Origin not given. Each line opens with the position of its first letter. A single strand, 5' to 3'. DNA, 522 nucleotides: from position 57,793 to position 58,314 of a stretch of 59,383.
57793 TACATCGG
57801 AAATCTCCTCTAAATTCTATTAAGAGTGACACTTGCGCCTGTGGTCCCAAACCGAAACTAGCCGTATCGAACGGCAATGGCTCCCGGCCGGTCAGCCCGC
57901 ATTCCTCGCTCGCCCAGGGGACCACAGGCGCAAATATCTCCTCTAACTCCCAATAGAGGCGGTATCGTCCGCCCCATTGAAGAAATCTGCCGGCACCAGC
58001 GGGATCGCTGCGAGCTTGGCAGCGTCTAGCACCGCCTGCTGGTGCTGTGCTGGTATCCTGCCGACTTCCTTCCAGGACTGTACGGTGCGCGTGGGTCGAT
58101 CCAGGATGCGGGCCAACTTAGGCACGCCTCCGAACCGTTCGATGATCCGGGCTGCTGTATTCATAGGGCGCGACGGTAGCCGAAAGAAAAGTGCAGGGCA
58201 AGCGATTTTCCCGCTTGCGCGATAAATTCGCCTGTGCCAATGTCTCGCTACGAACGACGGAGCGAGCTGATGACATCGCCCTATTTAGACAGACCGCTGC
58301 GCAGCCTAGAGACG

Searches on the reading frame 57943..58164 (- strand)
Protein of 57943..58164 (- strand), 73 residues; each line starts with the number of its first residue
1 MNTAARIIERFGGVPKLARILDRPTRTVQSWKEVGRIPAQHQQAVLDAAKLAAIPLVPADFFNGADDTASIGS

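Call 31: search_protein_families(library=pfam, proteins=[window:57943-58164:-], max_evalue=0.01)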
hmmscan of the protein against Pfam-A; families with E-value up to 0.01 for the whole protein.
window:57943-58164:- (73 aa): 2 families
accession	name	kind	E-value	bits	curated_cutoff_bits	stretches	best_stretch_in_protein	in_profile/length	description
PF15943.11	YdaS_toxin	-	3.3e-05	24.1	30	1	6-45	3-43/65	Bacterial toxin YdaS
PF14549.12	P22_Cro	-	0.0013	18.9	30.2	1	5-42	3-38/60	DNA-binding transcriptional regulator Cro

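Call 32: search_protein_families(library=phrogs, proteins=[window:57943-58164:-], max_evalue=0.01)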
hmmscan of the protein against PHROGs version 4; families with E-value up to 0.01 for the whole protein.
window:57943-58164:- (73 aa): 4 families
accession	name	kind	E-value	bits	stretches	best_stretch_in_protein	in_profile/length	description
phrog_8008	-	DNA, RNA and nucleotide metabolism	5.5e-07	30.2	1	2-44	5-43/66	DNA binding protein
phrog_409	-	transcription regulation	4.6e-06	28.2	1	7-49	20-60/127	transcriptional regulator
phrog_35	-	transcription regulation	0.00023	22.3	1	1-63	75-140/181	transcriptional repressor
phrog_2856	-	transcription regulation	0.0041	17.7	1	7-47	55-95/165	transcriptional regulator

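Call 96: search_protein_families(library=ncbifam, proteins=[window:57943-58164:-], max_evalue=0.001)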
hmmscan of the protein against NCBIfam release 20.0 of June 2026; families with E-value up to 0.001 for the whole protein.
window:57943-58164:- (73 aa): 1 family
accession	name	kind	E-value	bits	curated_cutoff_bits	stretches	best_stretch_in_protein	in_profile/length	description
NF046037.1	carphisopro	domain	3.4e-17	62.4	38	1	4-56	1-53/54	carph-isopro domain-containing protein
